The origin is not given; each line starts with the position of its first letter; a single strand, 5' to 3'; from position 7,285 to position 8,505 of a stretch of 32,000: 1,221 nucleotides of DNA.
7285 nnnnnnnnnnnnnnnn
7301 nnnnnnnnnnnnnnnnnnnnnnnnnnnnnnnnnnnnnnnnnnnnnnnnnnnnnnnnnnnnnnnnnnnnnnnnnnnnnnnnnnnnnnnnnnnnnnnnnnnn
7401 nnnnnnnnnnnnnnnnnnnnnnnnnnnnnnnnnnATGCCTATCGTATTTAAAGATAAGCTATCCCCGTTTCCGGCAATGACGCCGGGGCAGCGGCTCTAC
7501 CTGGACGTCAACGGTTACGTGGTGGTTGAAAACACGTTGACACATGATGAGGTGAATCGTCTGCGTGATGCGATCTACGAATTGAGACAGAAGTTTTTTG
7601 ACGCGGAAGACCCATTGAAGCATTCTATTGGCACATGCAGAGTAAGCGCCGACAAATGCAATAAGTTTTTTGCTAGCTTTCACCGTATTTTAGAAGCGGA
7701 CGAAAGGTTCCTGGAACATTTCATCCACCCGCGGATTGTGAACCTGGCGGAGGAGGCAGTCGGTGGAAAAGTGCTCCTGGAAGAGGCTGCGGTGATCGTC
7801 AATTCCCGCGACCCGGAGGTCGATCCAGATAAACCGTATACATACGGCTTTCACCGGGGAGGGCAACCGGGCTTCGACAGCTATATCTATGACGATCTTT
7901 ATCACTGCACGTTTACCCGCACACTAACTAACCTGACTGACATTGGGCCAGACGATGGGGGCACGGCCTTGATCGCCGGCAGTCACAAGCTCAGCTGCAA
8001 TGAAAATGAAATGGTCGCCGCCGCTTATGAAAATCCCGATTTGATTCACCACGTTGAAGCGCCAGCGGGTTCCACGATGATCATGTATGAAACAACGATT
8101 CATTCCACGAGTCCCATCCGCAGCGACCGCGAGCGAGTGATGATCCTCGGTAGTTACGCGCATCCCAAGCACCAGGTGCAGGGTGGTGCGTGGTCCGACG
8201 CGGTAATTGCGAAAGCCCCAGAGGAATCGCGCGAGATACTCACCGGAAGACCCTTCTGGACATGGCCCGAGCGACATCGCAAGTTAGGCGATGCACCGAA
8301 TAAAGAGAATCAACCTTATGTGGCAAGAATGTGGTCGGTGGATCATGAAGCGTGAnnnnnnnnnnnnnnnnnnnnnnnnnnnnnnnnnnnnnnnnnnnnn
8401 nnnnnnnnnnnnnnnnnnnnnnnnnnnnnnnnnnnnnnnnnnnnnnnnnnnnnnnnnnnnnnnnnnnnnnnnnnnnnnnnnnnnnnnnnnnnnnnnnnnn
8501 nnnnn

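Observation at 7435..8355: PhyH-fold paralogue with H-R-G instead of the H-x-D iron-binding motif (halogenase-like signature)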

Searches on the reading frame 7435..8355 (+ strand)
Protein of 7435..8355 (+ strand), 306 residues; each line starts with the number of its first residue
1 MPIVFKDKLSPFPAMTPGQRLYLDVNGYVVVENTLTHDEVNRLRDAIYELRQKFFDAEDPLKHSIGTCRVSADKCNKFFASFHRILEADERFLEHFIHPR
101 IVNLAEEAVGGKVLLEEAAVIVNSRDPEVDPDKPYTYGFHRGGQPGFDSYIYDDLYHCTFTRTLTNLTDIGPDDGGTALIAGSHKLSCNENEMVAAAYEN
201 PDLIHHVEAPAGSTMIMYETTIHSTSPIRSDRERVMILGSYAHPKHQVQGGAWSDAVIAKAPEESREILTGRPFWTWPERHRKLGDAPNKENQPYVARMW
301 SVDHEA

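Call 5: search_protein_families(library=pfam, proteins=[window:7435-8355:+], max_evalue=0.01)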
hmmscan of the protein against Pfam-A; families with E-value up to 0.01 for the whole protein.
window:7435-8355:+ (306 aa): 1 family
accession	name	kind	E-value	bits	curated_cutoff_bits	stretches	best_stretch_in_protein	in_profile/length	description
PF05721.19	PhyH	-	1.3e-16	61.9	22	1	24-235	2-212/213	Phytanoyl-CoA dioxygenase (PhyH)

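Call 7: search_solved_structures(query=window:7435-8355:+, max_evalue=1, show_alignments=4)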
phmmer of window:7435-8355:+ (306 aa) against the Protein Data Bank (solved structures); distinct sequences matched with E-value up to 1: 4.
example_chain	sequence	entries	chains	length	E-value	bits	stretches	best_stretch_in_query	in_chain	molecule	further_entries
4xcb_A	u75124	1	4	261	0.018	17.5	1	151-235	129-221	oxidase/hydroxylase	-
4xc9_A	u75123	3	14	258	0.03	16.9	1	151-235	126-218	oxidase/hydroxylase | Putative oxidase/hydroxylase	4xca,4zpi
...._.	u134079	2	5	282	0.21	14.1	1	164-193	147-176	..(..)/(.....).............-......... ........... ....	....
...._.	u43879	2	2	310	0.72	12.3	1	2-116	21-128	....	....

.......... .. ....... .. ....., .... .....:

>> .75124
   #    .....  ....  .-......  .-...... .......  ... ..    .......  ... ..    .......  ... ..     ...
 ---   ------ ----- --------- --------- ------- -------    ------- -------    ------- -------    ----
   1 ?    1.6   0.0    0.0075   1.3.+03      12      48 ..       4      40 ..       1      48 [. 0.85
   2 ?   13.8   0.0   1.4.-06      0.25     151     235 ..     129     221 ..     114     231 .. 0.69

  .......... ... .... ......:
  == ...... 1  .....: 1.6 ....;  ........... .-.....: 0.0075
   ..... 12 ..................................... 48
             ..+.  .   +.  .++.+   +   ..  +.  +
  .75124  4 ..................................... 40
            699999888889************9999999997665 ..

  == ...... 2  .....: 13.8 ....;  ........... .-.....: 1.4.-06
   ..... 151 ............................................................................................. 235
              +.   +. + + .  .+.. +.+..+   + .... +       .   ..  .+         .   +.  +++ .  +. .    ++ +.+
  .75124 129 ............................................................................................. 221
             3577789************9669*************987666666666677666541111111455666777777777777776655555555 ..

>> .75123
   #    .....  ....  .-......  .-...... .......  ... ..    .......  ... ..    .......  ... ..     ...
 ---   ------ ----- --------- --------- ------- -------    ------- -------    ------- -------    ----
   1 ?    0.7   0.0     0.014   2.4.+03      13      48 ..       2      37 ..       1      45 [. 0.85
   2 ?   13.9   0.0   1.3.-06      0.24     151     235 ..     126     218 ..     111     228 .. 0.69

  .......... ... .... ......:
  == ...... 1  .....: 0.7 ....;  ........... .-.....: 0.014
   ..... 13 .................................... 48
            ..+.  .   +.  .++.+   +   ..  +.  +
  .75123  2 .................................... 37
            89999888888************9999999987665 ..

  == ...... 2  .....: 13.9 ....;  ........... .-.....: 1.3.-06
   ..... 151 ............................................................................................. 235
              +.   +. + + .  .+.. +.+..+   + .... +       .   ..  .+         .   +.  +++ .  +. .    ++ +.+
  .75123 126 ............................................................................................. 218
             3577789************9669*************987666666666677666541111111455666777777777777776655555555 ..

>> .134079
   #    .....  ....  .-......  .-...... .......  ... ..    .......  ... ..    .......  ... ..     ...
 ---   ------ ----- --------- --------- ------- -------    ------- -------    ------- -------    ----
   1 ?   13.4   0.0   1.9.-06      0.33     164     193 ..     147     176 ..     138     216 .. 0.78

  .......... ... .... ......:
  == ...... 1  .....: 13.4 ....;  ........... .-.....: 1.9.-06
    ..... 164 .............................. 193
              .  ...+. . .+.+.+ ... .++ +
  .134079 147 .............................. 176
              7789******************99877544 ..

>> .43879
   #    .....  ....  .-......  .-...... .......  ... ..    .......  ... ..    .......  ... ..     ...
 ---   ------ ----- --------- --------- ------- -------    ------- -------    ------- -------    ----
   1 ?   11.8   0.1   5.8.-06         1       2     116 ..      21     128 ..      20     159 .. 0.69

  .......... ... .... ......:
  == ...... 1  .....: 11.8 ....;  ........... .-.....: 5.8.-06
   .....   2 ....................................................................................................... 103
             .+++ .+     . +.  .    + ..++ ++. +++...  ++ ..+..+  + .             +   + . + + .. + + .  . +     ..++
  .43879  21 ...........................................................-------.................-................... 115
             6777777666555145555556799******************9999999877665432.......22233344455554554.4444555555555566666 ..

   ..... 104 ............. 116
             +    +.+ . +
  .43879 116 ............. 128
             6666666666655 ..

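Call 8: find_homologous_proteins(query=window:7435-8355:+, max_evalue=0.00001)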
Query window:7435-8355:+ (306 aa): 328 proteins with E <= 0.00001 among 801 candidates; the best 120 are listed.
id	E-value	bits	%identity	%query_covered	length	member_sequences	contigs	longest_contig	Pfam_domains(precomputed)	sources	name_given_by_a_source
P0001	2.1e-206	702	98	100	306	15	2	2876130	PF05721.20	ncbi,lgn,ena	-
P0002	2.7e-185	633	87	99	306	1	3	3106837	PF05721.20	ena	-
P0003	3.4e-185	633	88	99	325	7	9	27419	PF05721.20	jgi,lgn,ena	-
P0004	6.0e-181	619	84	100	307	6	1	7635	PF05721.20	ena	-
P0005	2.6e-179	613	84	100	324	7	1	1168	PF05721.20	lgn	-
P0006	4.8e-152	524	70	100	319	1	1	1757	PF05721.20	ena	-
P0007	4.3e-128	445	62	97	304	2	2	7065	PF05721.20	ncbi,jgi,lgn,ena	-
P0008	2.6e-126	439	61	97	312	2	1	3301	PF05721.20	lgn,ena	-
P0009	5.1e-124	432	62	97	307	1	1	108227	PF05721.20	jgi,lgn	jgi:hypothetical protein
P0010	6.6e-119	415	60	97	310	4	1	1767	PF05721.20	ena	-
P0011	7.9e-119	415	59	97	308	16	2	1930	PF05721.20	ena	-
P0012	8.6e-118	411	61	98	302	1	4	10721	PF05721.20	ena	-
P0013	1.1e-116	408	61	96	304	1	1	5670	PF05721.20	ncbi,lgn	-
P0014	3.7e-116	406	58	97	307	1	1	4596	PF05721.20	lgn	-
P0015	7.4e-116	405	56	98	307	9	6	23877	PF05721.20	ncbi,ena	-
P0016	2.5e-115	403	60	96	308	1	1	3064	PF05721.20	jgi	jgi:hypothetical protein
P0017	2.7e-115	403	58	98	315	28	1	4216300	PF05721.20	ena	-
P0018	3.5e-115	403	58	97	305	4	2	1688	PF05721.20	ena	-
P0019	1.6e-114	401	60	96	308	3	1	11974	PF05721.20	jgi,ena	-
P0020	9.7e-114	398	60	95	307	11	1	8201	PF05721.20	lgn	-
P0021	3.3e-113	396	58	96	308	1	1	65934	PF05721.20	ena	-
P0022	7.1e-113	395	57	97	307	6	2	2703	PF05721.20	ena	-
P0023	8.6e-111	388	57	100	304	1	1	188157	PF05721.20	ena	-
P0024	4.3e-108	379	57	95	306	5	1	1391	PF05721.20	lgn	-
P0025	6.7e-105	369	56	96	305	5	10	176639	PF05721.20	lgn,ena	-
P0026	9.8e-100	352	53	96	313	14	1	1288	PF05721.20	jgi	-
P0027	1.5e-97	345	55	96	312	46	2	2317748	PF05721.20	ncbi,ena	-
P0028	5.9e-92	326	57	83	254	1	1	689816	PF05721.20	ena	-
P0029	2.4e-89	318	49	95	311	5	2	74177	PF05721.20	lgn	-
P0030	2.5e-85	305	50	92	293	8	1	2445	PF05721.20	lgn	-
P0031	1.4e-84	302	50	90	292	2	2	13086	PF05721.20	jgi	-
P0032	3.1e-84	301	50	90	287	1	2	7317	PF05721.20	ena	-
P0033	3.1e-84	301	51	90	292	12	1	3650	PF05721.20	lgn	-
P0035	2.0e-83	298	49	91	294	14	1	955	PF05721.20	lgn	-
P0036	2.8e-83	298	49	91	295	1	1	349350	PF05721.20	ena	-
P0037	1.7e-82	295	49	90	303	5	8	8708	PF05721.20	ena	-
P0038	2.8e-82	295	49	90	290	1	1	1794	PF05721.20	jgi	jgi:hypothetical protein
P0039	2.9e-82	295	47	93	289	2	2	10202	PF05721.20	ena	-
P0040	3.1e-82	294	49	90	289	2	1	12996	PF05721.20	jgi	jgi:ectoine hydroxylase-related dioxygenase (phytanoyl-CoA dioxygenase family)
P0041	3.2e-82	294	49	90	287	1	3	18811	PF05721.20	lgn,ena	-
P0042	7.7e-82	293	49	91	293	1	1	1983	PF05721.20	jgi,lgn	-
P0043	7.9e-82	293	48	92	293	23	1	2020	PF05721.20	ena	-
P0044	1.2e-81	293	47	92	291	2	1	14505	PF05721.20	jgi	jgi:ectoine hydroxylase-related dioxygenase (phytanoyl-CoA dioxygenase family)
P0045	1.2e-81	292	49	90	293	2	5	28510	PF05721.20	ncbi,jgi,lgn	jgi:ectoine hydroxylase-related dioxygenase (phytanoyl-CoA dioxygenase family)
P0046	2.4e-81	291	48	91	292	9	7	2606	PF05721.20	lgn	-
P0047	3.1e-81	291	49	90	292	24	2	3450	PF05721.20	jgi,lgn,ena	-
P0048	3.3e-81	291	49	90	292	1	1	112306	PF05721.20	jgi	-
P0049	3.7e-81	291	48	92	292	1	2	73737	PF05721.20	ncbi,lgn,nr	ncbi:phytanoyl-CoA dioxygenase family protein [Chloroflexi bacterium TSY]|nr:phytanoyl-CoA dioxygena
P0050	8.5e-81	290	48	92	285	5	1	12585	PF05721.20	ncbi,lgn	-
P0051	1.6e-80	289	48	90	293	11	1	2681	PF05721.20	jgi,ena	-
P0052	1.7e-80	289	48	90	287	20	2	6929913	PF05721.20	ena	-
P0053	2.3e-80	288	48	89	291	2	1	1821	PF05721.20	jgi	jgi:hypothetical protein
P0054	2.7e-80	288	47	91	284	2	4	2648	PF05721.20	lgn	-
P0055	2.9e-80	288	47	92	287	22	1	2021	PF05721.20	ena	-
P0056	4.0e-80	287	47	91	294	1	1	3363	PF05721.20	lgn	-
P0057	4.3e-80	287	48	92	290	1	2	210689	PF05721.20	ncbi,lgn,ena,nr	ncbi:MAG: hypothetical protein GKR89_01450 [Candidatus Latescibacteria bacterium]|nr:hypothetical pr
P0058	4.4e-80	287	47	92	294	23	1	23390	PF05721.20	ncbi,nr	ncbi:MAG: phytanoyl-CoA dioxygenase family protein [Caldilineaceae bacterium]|nr:phytanoyl-CoA dioxy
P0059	7.5e-80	287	48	90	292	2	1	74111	PF05721.20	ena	-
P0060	1.0e-79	286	49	90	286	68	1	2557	PF05721.20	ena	-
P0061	1.2e-79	286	48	90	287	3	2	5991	PF05721.20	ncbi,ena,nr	ncbi:MAG: phytanoyl-CoA dioxygenase family protein [Candidatus Latescibacterota bacterium]|nr:phytan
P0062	1.4e-79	286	48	89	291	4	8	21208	PF05721.20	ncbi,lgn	-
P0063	1.7e-79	285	48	90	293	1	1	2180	PF05721.20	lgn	-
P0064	1.8e-79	285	48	90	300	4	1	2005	PF05721.20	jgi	-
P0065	2.0e-79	285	48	92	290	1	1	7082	PF05721.20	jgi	jgi:hypothetical protein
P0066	2.5e-79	285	47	91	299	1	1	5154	PF05721.20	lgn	-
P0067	3.1e-79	285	47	90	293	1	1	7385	PF05721.20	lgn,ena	-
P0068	3.5e-79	284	46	93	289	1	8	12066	PF05721.20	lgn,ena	-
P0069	3.9e-79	284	47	90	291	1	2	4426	PF05721.20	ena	-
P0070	4.7e-79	284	47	90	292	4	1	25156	PF05721.20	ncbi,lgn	ncbi:hypothetical protein BH10CHL1_BH10CHL1_13520 [soil metagenome]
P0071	4.9e-79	284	48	92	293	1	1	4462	PF05721.20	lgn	-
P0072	6.0e-79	284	47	90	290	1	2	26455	PF05721.20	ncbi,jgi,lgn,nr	ncbi:MAG: phytanoyl-CoA dioxygenase family protein [candidate division Zixibacteria bacterium]|nr:ph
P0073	1.4e-78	282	47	90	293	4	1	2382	PF05721.20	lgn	-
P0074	1.6e-78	282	47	90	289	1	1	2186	PF05721.20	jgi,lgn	jgi:hypothetical protein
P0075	1.7e-78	282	47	90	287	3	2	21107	PF05721.20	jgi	jgi:hypothetical protein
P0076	1.8e-78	282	47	90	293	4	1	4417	PF05721.20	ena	-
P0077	1.9e-78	282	46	92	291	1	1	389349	PF05721.20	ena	-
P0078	2.2e-78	282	48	90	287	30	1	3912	PF05721.20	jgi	-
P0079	2.6e-78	282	47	90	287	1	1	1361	PF05721.20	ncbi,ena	-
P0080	3.0e-78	281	49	90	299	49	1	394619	PF05721.20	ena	-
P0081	4.4e-78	281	48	89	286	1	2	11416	PF05721.20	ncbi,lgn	-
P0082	6.9e-78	280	47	92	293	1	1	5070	PF05721.20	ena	-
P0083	1.0e-77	280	47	91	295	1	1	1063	PF05721.20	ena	-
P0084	1.1e-77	280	48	90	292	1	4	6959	PF05721.20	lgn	-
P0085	1.4e-77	279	46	92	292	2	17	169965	PF05721.20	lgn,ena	-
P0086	1.7e-77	279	48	90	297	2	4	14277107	PF05721.20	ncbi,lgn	ncbi:MAG: phytanoyl-CoA dioxygenase family protein [Caldilineaceae bacterium]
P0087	2.6e-77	278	47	90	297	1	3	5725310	PF05721.20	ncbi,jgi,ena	jgi:hypothetical protein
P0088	4.3e-77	278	48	90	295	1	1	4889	PF05721.20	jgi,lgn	jgi:hypothetical protein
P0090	5.7e-77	277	47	92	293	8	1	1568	PF05721.20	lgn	-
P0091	5.7e-77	277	47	90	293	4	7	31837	PF05721.20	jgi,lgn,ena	-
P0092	8.8e-77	277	47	90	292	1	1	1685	PF05721.20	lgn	-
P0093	1.9e-76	275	47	90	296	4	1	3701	PF05721.20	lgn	-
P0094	2.0e-76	275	47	89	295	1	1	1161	PF05721.20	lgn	-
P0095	5.1e-76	274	47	89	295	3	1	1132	PF05721.20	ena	-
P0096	5.2e-76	274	46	92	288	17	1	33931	PF05721.20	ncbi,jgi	ncbi:MAG: hypothetical protein ACI906_001524 [Candidatus Latescibacterota bacterium]|jgi:hypothetica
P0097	6.9e-76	274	49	90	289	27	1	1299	PF05721.20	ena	-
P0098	8.1e-76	273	46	92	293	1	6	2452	PF05721.20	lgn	-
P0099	8.7e-76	273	45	93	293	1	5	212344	PF05721.20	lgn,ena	-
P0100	1.5e-75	272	46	95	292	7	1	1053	PF05721.20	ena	-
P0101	1.7e-75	272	45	92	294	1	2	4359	PF05721.20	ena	-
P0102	1.8e-75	272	46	92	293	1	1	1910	PF05721.20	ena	-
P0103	2.0e-75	272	48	91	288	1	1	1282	PF05721.20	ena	-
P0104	2.2e-75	272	46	90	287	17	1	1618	PF05721.20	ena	-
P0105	2.9e-75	272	45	93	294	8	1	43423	PF05721.20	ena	-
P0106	3.2e-75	271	46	92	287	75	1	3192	PF05721.20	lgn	-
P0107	3.4e-75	271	47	91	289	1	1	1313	PF05721.20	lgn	-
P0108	3.5e-75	271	47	89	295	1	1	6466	PF05721.20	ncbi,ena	-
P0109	5.0e-75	271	47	90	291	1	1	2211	PF05721.20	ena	-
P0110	5.8e-75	271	46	90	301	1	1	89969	PF05721.20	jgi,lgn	jgi:hypothetical protein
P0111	6.1e-75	270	46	91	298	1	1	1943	PF05721.20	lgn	-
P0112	6.3e-75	270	45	92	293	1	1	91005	PF05721.20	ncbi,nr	ncbi:MAG: phytanoyl-CoA dioxygenase family protein [Caldilineaceae bacterium]|nr:phytanoyl-CoA dioxy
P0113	6.3e-75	270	47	90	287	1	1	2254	PF05721.20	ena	-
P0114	9.1e-75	270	45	93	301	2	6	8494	PF05721.20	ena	-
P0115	1.7e-74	269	46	90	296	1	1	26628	PF05721.20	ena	-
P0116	3.2e-74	268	47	90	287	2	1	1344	PF05721.20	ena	-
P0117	3.8e-74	268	45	92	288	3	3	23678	PF05721.20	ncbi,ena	-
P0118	6.3e-74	267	45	90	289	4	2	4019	PF05721.20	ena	-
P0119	7.2e-74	267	46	92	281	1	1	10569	PF05721.20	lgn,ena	-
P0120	1.2e-73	266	46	89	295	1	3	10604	PF05721.20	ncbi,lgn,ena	-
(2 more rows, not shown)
